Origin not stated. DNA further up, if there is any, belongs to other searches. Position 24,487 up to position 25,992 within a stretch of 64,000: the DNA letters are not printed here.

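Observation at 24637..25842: IS1595-family element carries a methyltransferase-HNH fusion as passenger cargo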

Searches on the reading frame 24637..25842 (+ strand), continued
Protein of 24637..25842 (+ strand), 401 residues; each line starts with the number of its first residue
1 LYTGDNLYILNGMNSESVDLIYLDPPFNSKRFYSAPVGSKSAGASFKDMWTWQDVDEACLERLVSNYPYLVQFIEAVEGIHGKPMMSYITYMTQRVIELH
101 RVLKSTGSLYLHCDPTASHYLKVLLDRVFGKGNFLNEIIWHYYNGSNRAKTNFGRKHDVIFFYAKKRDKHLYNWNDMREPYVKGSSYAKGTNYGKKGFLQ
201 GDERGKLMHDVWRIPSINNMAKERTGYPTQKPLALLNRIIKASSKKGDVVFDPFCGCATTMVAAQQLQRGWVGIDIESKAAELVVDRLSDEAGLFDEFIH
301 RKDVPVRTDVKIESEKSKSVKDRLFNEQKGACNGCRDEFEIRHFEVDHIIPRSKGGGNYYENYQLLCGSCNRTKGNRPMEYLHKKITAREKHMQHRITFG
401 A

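Call 24: search_protein_families(library=padloc, proteins=[window:24637-25842:+], max_evalue=0.01)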
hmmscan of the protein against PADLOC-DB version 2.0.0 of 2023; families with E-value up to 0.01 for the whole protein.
window:24637-25842:+ (401 aa): 101 families (the best 25 are shown)
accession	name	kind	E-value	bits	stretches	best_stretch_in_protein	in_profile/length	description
PDLC03339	MTase_II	-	4.4e-62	208.1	2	86-289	58-272/399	Type II methyltransferase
PDLC03300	MTase_II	-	1.3e-57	193.2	2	87-304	85-293/302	Type II methyltransferase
PDLC03371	MTase_II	-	2.5e-49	166.2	1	2-291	14-255/260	Type II methyltransferase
PDLC03299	MTase_II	-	6.2e-48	161.8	2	86-307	60-275/296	Type II methyltransferase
PDLC03354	MTase_II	-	1.7e-46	157.1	2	187-295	287-389/425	Type II methyltransferase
PDLC03633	MTase_III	-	6.2e-35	118.9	1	18-288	100-353/616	Type III methyltransferase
PDLC03636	MTase_III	-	8.3e-34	115.3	2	88-183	96-189/575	Type III methyltransferase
PDLC03387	MTase_II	-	1.9e-30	104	1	136-291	144-278/289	Type II methyltransferase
PDLC03635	MTase_III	-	4.6e-30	102.9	2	87-173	267-357/708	Type III methyltransferase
PDLC03320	MTase_II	-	4.3e-29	99.6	1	101-290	92-276/289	Type II methyltransferase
PDLC03644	MTase_III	-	4.3e-28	96.4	2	87-179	108-200/542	Type III methyltransferase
PDLC03638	MTase_III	-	5.9e-27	92.3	2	87-167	430-510/816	Type III methyltransferase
PDLC03265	MTase_II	-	1e-26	92.2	2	209-290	252-330/333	Type II methyltransferase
PDLC03216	MTase_II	-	2e-26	90.8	2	85-312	69-278/364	Type II methyltransferase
PDLC03230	MTase_II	-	1.6e-25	88.1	1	53-298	48-292/360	Type II methyltransferase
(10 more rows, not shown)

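Call 36: find_encoding_contigs(protein=P0001, flank=3000, max_places=3)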
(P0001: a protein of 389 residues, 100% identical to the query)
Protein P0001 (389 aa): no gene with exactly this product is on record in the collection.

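Call 37: find_encoding_contigs(protein=P0002, flank=4000, max_places=3)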
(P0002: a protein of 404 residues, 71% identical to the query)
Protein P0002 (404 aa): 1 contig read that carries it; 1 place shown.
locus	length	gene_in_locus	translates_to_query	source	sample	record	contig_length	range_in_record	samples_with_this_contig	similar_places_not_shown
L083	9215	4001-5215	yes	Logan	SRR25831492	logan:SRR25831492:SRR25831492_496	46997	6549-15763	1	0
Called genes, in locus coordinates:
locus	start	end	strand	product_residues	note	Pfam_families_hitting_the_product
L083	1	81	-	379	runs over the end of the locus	PF25919:BSH_CusB (faint), PF25917:BSH_RND (weak), PF25973:BSH_CzcB (faint), PF25975:CzcB_C (weak), PF25989:YknX_C (weak)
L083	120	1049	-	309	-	PF16119:DUF4835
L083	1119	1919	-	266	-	PF00696:AA_kinase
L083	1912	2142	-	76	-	PF10688:Imp-YgjV (weak)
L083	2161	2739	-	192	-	PF01467:CTP_transf_like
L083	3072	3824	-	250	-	PF00005:ABC_tran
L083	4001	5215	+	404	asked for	PF01555:N6_N4_Mtase, PF01844:HNH, PF14279:HNH_5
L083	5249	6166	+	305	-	PF02016:Peptidase_S66, PF17676:Peptidase_S66C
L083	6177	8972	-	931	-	PF02739:5_3_exonuc_N, PF01367:5_3_exonuc, PF01612:DNA_pol_A_exo1, PF22619:DNA_polI_exo1 (weak), PF00476:DNA_pol_A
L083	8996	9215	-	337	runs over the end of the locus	PF01368:DHH, PF02272:DHHA1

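Call 38: find_encoding_contigs(protein=P0005, flank=4000, max_places=3)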
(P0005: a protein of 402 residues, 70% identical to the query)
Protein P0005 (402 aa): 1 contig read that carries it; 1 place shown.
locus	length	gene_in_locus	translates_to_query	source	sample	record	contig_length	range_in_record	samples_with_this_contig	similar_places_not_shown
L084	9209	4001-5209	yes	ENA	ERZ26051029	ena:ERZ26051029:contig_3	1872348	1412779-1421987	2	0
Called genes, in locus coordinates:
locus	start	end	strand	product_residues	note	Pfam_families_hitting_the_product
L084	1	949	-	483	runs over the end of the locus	PF00171:Aldedh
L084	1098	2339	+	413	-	PF12704:MacB_PCD, PF02687:FtsX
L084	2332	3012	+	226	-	PF00005:ABC_tran, PF02463:SMC_N (faint)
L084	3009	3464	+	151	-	PF01451:LMWPc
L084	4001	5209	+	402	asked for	PF01555:N6_N4_Mtase, PF01844:HNH, PF13395:HNH_4 (faint), PF14279:HNH_5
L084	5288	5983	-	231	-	PF01746:tRNA_m1G_MT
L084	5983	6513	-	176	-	PF01782:RimM, PF05239:PRC, PF24986:PRC_RimM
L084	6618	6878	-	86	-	PF00886:Ribosomal_S16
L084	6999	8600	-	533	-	PF00364:Biotin_lipoyl, PF01597:GCV_H (faint), PF25917:BSH_RND (faint), PF25919:BSH_CusB (faint), PF25973:BSH_CzcB (weak), PF00364:Biotin_lipoyl, PF02817:E3_binding, PF00198:2-oxoacid_dh, +1 more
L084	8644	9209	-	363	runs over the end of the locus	PF03462:PCRF, PF00472:RF-1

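Call 39: find_encoding_contigs(protein=P0007, flank=4000, max_places=3)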
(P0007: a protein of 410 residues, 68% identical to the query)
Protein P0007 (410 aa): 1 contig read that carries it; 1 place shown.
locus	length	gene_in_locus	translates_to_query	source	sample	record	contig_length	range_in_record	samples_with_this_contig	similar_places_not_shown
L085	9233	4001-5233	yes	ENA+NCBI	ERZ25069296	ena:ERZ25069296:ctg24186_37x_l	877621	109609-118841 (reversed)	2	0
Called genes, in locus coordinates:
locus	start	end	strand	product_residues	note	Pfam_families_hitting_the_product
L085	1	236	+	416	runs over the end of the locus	PF28597:T2SSF_N, PF00482:T2SSF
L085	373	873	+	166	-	PF08334:T2SSG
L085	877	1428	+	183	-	-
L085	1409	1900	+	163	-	PF07963:N_methyl (weak)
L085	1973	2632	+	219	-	PF11612:T2SSJ (weak)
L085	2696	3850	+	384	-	-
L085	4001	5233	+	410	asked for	PF01555:N6_N4_Mtase, PF01844:HNH, PF14279:HNH_5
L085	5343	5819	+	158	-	PF01676:Metalloenzyme, PF10143:PhosphMutase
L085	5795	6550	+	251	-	PF10143:PhosphMutase (weak), PF01676:Metalloenzyme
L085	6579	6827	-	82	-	-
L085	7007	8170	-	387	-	PF01053:Cys_Met_Meta_PP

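Call 40: find_encoding_contigs(protein=P0008, flank=4000, max_places=3)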
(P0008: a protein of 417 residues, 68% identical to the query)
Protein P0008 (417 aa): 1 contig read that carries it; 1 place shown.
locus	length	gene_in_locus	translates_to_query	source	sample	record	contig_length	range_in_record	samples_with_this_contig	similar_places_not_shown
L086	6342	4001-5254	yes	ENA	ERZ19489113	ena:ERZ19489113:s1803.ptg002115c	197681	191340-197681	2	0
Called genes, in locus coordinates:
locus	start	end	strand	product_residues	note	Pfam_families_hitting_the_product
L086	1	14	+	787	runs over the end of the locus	PF01555:N6_N4_Mtase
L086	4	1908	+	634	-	PF27249:MJ0330_N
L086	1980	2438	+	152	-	-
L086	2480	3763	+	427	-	PF01555:N6_N4_Mtase, PF02945:Endonuclease_7 (faint), PF01844:HNH, PF14279:HNH_5 (weak)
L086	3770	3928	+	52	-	-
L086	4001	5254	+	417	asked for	PF01555:N6_N4_Mtase, PF02945:Endonuclease_7 (weak), PF01844:HNH, PF14279:HNH_5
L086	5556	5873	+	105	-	-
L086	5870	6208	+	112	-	-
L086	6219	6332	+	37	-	-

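Call 41: search_solved_structures(query=window:24637-25842:+, max_evalue=0.001, show_alignments=0)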
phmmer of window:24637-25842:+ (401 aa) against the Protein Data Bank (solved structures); distinct sequences matched with E-value up to 0.001: 32.
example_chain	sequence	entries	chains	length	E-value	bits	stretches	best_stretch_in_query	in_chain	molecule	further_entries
1eg2_A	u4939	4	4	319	3.1e-20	75.8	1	86-271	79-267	MODIFICATION METHYLASE RSRI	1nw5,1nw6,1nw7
1nw8_A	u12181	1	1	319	3.2e-20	75.8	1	86-271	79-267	MODIFICATION METHYLASE RSRI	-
9c3u_A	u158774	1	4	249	9.2e-19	70.9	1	102-284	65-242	Methyltransferase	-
8urk_A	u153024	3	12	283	1.2e-18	70.6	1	102-287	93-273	Methyltransferase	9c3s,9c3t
1g60_A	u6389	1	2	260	1.8e-18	70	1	101-279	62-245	Adenine-specific Methyltransferase MboIIA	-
6pbd_A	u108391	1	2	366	9.2e-16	61.1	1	135-288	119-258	Modification methylase CcrMI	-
6k0w_B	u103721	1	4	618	2.6e-11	46.4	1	5-168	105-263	Adenine specific DNA methyltransferase (Mod)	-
5hek_A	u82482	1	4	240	5.2e-11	45.4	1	213-287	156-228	Adenine specific DNA methyltransferase (DpnA)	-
5hfj_A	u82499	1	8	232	6.1e-11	45.2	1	213-283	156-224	Adenine specific DNA methyltransferase (DpnA)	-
8s9m_A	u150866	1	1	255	7.7e-10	41.5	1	211-290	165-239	DNA cytosine-N4 methyltransferase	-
8s9n_A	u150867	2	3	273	9.5e-10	41.3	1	211-290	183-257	DNA cytosine-N4 methyltransferase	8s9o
4zcf_A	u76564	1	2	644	2.9e-09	39.6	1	3-176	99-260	Restriction endonuclease EcoP15I, modification subunit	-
2zie_A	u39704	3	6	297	1.8e-08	37.1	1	196-293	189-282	Putative modification methylase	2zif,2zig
8d2k_A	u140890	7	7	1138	2.4e-08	36.6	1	319-379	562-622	CRISPR-associated endonuclease, Csn1 family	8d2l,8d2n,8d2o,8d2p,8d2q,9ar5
7dsu_A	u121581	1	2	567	8.6e-07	31.5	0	88-164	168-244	Mbo45V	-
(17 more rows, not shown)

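Call 42: search_protein_families(library=phrogs, proteins=[window:24637-25842:+], max_evalue=0.001)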
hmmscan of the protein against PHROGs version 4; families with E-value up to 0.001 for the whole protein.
window:24637-25842:+ (401 aa): 34 families (the best 25 are shown)
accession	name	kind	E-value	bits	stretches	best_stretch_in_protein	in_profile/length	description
phrog_67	-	other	9.1e-61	207.8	1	2-311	127-363/743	DNA methyltransferase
phrog_498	-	other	1.9e-21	77.2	1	67-318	230-448/633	DNA methyltransferase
phrog_3008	-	other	6.9e-20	72.3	1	207-315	130-236/244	DNA methyltransferase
phrog_2118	-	DNA, RNA and nucleotide metabolism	9e-15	56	1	317-393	164-240/301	HNH endonuclease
phrog_2214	-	DNA, RNA and nucleotide metabolism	6.9e-14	52.8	1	287-394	151-256/429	HNH endonuclease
phrog_1035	-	DNA, RNA and nucleotide metabolism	1.4e-13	52.3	1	313-392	143-228/271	endonuclease VII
phrog_6050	-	DNA, RNA and nucleotide metabolism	7.5e-13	49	1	316-379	298-362/402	HNH endonuclease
phrog_23085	-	unknown function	1.1e-12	48.8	1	210-290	27-107/138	-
phrog_18293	-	other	1.6e-12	48.4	1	222-290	41-109/119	methyltransferase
phrog_6952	-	other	1.3e-11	45.7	1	210-285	100-172/181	DNA methyltransferase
phrog_589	-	DNA, RNA and nucleotide metabolism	6.1e-11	43.4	1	308-393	70-157/179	HNH endonuclease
phrog_6025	-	other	2.9e-10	41.1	1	54-150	25-118/192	DNA methyltransferase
phrog_23148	-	unknown function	3.9e-10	41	1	225-289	83-147/165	-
phrog_8660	-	DNA, RNA and nucleotide metabolism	1.2e-09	39.6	1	307-380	102-182/196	HNH endonuclease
phrog_7785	-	DNA, RNA and nucleotide metabolism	2e-09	38.6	1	317-380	58-117/147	HNH endonuclease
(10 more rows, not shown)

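Call 77: predict_structure(alignment_id=A1)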
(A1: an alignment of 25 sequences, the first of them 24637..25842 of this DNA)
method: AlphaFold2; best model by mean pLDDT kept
length: 401 residues; sequences in the alignment: 25
mean_pLDDT: 66.6   pTM: 0.61
mean pLDDT of the five models: 66.6, 65.8, 62.0, 58.4, 56.6
residues with pLDDT >= 90: 23; 70-90: 158; 50-70: 137; < 50: 83
segments of 3 or more residues with pLDDT < 50: 1-4, 31-44, 145-149, 195-198, 220-227, 304-307, 309-316, 354-361, 375-386, 394-401
pLDDT, mean of each block of 10 residues (from residue 1): 58 77 68 38 52 68 79 84 81 88 90 84 92 84 54 65 83 72 70 53 72 60 45 82 89 73 86 66 61 53 49 51 71 70 54 46 60 48 49 44 34
secondary structure, 60 per line:
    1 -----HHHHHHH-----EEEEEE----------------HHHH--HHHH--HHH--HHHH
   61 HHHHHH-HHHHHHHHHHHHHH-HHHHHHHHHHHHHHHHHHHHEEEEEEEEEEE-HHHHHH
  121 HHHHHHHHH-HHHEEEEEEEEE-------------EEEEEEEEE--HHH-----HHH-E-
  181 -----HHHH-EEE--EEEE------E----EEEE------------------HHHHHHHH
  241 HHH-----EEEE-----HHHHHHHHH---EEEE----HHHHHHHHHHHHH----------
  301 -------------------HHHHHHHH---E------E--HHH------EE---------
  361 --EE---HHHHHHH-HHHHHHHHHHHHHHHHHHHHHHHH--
elements in order: H6-12 E18-23 H40-43 H46-49 H57-66 H68-81 H83-102 E103-113 H115-129 E134-142 E156-164 H186-189 E191-193 E196-199 E211-214 H233-243 E249-252 H258-266 E270-273 H278-290 H320-327 H368-374 H376-399

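Call 86: find_related_loci(query=A1, collection=viral_contigs, flank=4000)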
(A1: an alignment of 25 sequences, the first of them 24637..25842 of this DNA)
Query A1 (401 aa) in viral_contigs; peptide patterns used: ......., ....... (x = any residue, [..] = any of these).
388 stretches matched a pattern; 356 encode a relative of the query (tblastn E <= 1e-3); the best 80 are kept; 80 distinct loci.
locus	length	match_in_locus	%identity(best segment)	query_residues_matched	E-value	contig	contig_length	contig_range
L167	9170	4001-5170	50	1-389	2e-122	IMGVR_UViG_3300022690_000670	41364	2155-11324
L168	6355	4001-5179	48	1-386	2e-118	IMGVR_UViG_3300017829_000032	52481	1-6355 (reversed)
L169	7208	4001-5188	51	1-386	1e-114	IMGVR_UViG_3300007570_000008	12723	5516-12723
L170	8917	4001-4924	47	1-293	3e-79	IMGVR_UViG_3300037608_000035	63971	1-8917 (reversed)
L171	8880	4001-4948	44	1-294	7e-79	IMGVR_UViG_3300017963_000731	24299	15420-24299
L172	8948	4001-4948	44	1-294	8e-79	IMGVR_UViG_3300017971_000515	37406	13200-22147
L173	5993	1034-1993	45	1-293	7e-78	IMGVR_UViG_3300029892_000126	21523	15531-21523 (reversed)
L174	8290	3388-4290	47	1-288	2e-77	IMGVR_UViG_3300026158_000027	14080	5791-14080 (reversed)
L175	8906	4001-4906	46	1-293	1e-77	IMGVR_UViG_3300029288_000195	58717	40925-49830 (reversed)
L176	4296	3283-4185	47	1-288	1e-77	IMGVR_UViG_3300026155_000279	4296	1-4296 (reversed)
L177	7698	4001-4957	46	1-298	9e-77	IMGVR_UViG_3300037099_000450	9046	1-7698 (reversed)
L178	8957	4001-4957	46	1-298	1e-76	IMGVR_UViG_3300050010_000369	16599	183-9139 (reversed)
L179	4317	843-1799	46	1-298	1e-76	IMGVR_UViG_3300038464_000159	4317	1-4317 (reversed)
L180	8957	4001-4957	46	1-298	1e-76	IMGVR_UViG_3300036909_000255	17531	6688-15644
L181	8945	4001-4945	44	1-288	1e-76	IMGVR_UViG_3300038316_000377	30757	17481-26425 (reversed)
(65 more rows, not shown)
